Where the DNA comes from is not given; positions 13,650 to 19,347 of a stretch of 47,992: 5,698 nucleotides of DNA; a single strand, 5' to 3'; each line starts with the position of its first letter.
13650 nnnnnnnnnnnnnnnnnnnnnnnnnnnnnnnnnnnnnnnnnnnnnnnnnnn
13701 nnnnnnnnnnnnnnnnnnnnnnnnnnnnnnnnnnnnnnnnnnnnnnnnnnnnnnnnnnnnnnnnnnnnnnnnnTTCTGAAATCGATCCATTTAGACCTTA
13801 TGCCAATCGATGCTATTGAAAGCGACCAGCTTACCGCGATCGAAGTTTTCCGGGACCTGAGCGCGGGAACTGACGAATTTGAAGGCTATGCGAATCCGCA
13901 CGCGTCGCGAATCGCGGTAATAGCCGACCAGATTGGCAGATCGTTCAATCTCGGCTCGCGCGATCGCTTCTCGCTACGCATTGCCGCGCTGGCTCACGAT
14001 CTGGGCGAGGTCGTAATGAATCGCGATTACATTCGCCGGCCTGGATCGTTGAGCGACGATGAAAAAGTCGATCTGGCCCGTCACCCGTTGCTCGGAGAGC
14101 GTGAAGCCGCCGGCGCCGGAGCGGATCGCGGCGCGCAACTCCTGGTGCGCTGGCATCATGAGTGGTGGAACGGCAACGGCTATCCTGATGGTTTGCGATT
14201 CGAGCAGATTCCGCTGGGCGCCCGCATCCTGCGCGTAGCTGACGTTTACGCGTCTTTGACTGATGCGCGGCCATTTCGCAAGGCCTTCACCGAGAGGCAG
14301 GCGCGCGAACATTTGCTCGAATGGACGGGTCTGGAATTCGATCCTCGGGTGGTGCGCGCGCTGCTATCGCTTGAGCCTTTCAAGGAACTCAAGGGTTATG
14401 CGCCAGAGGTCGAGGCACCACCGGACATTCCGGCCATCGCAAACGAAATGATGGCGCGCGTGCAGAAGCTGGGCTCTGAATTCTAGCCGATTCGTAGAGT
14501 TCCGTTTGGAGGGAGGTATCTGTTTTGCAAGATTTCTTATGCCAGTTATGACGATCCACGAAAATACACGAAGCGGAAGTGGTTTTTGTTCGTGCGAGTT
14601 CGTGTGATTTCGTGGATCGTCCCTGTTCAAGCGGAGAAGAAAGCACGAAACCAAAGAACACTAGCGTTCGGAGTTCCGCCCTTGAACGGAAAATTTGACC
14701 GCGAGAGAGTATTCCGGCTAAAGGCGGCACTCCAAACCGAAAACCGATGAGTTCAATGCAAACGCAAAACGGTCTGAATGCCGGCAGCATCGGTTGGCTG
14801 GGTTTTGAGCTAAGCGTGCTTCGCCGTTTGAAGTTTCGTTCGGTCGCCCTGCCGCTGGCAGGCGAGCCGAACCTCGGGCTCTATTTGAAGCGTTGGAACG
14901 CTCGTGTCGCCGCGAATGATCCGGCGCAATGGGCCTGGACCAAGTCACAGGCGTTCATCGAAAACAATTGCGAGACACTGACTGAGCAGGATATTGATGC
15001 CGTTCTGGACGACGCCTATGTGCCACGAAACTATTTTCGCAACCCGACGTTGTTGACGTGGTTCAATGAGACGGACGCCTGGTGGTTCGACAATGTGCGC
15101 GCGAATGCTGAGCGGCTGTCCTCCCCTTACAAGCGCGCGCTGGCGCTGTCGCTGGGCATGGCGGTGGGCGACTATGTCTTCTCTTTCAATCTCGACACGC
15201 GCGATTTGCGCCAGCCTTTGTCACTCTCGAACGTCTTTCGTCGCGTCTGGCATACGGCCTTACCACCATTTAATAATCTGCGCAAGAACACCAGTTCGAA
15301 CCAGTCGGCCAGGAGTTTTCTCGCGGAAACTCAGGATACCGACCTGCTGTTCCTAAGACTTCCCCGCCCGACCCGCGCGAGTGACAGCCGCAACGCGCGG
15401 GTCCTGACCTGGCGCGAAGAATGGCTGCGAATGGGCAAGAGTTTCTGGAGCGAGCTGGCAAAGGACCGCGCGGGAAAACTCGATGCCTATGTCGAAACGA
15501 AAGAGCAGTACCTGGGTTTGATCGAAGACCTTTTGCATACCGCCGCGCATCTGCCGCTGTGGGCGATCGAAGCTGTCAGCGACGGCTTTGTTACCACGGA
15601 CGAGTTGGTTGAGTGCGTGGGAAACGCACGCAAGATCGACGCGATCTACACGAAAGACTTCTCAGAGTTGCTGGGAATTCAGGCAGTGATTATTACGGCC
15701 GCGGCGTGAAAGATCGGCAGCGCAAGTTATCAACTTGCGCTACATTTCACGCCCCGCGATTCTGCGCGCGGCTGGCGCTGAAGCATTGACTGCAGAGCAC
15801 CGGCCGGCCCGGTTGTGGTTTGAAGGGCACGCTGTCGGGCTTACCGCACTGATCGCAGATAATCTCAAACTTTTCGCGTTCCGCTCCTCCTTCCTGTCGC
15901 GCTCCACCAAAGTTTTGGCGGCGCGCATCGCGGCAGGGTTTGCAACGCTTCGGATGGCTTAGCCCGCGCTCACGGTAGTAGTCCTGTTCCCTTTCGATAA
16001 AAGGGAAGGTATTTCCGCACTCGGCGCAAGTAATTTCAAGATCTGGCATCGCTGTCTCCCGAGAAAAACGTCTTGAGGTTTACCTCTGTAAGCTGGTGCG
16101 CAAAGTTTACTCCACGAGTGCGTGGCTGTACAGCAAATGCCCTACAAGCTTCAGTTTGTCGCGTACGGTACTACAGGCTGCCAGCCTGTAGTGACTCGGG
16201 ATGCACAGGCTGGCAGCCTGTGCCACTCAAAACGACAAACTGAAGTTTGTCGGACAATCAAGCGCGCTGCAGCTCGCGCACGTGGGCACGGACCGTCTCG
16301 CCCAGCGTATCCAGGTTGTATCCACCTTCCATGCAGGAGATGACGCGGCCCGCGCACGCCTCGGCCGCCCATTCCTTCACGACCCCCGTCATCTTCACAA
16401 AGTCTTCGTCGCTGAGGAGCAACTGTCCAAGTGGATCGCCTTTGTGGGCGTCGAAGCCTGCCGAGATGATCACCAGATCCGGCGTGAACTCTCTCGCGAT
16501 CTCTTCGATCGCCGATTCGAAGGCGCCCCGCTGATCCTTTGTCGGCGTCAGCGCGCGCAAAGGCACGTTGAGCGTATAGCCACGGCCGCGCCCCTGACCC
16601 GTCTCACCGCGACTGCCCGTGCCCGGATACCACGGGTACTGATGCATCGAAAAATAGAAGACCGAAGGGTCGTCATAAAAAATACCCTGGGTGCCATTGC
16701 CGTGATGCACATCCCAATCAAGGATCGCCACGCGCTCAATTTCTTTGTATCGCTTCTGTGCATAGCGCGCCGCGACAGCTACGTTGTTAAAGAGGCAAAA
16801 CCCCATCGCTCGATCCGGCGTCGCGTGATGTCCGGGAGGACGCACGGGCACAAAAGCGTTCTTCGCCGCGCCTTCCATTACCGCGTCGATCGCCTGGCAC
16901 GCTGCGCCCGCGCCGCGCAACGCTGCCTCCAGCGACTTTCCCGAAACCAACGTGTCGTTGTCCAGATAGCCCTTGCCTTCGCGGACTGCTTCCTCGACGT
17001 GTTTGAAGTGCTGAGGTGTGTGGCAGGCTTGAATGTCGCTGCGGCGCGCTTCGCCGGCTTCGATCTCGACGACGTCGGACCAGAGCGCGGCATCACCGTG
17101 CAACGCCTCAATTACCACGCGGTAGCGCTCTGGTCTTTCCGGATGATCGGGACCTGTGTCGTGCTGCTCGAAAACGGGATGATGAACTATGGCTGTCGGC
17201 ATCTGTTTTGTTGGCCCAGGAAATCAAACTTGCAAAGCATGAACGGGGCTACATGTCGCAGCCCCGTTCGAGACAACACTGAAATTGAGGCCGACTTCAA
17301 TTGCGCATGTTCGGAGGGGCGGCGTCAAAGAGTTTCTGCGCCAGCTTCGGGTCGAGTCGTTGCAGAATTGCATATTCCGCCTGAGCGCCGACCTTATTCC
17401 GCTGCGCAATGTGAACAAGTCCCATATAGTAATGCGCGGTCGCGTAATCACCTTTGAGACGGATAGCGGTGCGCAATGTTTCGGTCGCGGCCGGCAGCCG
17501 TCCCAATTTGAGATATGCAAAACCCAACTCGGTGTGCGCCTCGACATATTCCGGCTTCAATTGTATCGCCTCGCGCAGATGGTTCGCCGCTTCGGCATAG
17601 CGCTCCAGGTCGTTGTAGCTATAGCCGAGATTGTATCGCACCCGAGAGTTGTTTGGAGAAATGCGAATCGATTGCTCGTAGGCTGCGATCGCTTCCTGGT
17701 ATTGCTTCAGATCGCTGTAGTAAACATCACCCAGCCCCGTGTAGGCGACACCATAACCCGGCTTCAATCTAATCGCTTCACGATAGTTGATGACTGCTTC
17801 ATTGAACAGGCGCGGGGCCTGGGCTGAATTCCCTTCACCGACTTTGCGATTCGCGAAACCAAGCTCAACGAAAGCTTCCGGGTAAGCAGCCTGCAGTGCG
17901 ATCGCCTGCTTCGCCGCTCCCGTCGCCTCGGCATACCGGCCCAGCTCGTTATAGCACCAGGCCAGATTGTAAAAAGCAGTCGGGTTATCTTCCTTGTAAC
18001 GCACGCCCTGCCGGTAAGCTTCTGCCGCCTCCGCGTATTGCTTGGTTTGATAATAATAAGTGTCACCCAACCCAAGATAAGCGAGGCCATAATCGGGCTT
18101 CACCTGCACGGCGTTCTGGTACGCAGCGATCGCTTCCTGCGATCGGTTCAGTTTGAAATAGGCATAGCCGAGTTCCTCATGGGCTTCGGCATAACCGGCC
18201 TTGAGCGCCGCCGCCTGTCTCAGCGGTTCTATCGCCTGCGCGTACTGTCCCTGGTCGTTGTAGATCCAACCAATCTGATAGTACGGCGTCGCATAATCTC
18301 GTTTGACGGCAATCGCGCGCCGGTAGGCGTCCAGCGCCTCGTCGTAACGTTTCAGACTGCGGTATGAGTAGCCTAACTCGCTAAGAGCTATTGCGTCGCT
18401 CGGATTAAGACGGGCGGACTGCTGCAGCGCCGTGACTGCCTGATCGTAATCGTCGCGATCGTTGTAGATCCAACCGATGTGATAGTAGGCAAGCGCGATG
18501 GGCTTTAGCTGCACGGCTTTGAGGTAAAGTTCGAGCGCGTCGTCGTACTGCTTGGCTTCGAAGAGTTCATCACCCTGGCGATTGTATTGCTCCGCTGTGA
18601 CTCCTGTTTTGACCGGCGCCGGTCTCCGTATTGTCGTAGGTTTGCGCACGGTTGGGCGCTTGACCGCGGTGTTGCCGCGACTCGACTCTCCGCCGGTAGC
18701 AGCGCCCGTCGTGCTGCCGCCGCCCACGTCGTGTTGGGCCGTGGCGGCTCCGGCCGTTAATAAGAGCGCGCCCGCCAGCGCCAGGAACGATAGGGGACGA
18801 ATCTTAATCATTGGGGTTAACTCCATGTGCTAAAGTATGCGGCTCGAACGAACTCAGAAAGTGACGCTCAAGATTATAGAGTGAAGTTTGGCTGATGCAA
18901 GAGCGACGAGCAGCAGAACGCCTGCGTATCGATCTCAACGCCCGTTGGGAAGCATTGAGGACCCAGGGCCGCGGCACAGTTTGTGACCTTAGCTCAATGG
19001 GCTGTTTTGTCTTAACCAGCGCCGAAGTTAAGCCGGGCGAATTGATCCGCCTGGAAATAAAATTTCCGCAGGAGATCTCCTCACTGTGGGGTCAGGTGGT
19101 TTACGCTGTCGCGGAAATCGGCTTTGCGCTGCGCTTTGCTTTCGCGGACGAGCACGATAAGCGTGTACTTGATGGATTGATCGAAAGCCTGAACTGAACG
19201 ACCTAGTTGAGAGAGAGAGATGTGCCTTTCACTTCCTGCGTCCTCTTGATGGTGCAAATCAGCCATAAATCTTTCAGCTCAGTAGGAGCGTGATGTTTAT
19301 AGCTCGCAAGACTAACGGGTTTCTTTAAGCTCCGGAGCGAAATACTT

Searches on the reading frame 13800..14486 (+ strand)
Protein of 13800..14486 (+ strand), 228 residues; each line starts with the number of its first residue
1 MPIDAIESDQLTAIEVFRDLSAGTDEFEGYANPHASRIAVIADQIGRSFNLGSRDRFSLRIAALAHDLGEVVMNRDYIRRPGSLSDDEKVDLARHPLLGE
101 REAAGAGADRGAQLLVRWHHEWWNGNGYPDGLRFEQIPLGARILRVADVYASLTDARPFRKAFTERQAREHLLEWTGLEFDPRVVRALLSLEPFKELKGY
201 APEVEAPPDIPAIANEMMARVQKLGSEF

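Call 59: search_protein_families(library=pfam, proteins=[window:13800-14486:+], max_evalue=0.00001)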
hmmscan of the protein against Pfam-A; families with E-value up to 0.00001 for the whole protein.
window:13800-14486:+ (228 aa): 2 families
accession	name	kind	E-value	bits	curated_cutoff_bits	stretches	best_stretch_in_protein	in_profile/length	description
PF13487.12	HD_5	-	3e-25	89.3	27.2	1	32-184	15-170/170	HD domain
PF01966.28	HD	-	1.3e-12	48.4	22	1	34-151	4-114/116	HD domain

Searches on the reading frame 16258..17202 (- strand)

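Call 59: search_protein_families(library=pfam, proteins=[window:16258-17202:-], max_evalue=0.00001)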
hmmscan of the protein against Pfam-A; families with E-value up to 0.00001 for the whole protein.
window:16258-17202:- (314 aa): 1 family
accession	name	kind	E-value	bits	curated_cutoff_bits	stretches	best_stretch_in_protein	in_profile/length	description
PF00850.24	Hist_deacetyl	-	7.1e-99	331.3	27.9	1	20-311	1-298/298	Histone deacetylase domain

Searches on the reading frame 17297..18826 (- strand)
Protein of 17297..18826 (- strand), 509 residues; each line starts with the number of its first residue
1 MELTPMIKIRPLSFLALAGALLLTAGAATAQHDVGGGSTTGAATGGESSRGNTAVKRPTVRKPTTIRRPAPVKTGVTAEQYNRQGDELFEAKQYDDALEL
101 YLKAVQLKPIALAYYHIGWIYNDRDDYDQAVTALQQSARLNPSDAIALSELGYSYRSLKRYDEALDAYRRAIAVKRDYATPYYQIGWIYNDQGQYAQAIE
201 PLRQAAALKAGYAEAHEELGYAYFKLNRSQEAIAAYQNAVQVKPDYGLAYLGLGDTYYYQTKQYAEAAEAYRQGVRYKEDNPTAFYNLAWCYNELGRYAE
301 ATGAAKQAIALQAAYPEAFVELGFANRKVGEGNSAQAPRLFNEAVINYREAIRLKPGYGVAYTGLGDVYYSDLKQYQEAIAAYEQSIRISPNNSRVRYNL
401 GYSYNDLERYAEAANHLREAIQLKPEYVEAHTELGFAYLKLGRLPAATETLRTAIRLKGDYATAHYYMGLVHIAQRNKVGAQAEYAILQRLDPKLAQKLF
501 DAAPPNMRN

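Call 10: search_protein_families(library=pfam, proteins=[window:17297-18826:-])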
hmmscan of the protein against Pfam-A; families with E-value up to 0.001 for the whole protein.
window:17297-18826:- (509 aa): 23 families
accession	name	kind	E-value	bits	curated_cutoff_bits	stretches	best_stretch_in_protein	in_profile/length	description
PF13414.12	TPR_11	-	1.3e-72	239.6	26.8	10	401-442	1-42/42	TPR repeat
PF00515.34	TPR_1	-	2.2e-58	192.3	27.8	8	145-178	1-34/34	Tetratricopeptide repeat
PF07719.23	TPR_2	-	9.3e-51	166.2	27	5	213-246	1-34/34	Tetratricopeptide repeat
PF13181.12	TPR_8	-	6.5e-50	163.5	25.7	5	361-393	3-34/34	Tetratricopeptide repeat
PF13432.12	TPR_16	-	1.2e-42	144.3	32.7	6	124-172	10-58/65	Tetratricopeptide repeat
PF13424.12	TPR_12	-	1.7e-36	124.7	30.1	4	145-208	3-74/77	Tetratricopeptide repeat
PF14559.12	TPR_19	-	1.3e-33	115.6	25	4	408-461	5-58/68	Tetratricopeptide repeat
PF13431.12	TPR_17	-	3.8e-33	111.4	24.4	1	382-413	1-32/34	Tetratricopeptide repeat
PF13428.12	TPR_14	-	6.6e-27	91.7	23.5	0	214-255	2-43/44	Tetratricopeptide repeat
PF13174.12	TPR_6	-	1.3e-25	88.7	26.3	0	113-142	2-31/33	Tetratricopeptide repeat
PF13374.12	TPR_10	-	1.6e-21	76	27.5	1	147-176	4-33/42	Tetratricopeptide repeat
PF13176.12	TPR_7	-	5.9e-19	66.9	27.9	1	147-179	1-33/36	Tetratricopeptide repeat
PF12895.13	ANAPC3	-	1.8e-17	63.8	27.2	1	365-419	29-81/82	Anaphase-promoting complex, cyclosome, subunit 3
PF23914.1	TPR_CcmH_CycH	-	6.1e-17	62.3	42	4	365-453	56-146/158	Cytochrome c-type biogenesis protein H TPR domain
PF13371.12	TPR_9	-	6.3e-15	55.4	35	1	372-430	7-65/73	Tetratricopeptide repeat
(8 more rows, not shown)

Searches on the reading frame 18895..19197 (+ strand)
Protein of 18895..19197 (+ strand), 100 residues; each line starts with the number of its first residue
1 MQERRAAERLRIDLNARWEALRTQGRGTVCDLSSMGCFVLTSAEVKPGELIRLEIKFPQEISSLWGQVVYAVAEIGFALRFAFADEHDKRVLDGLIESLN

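Call 10: search_protein_families(library=pfam, proteins=[window:18895-19197:+])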
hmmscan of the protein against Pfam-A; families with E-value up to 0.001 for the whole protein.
window:18895-19197:+ (100 aa): 1 family
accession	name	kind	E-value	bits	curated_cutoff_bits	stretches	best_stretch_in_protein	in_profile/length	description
PF07238.19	PilZ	-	1.6e-09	38.4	22.5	1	3-97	1-101/102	PilZ domain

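Call 13: find_encoding_contigs(protein=window:18895-19197:+, flank=10000, max_places=10)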
Protein window:18895-19197:+ (100 aa): 1 contig read that carries it; 1 place shown.
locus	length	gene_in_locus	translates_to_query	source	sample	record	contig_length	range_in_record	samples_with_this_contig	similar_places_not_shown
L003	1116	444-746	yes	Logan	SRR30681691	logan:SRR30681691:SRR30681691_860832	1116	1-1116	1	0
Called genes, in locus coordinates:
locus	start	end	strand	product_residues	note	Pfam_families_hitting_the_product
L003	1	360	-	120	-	?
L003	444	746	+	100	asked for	PF07238:PilZ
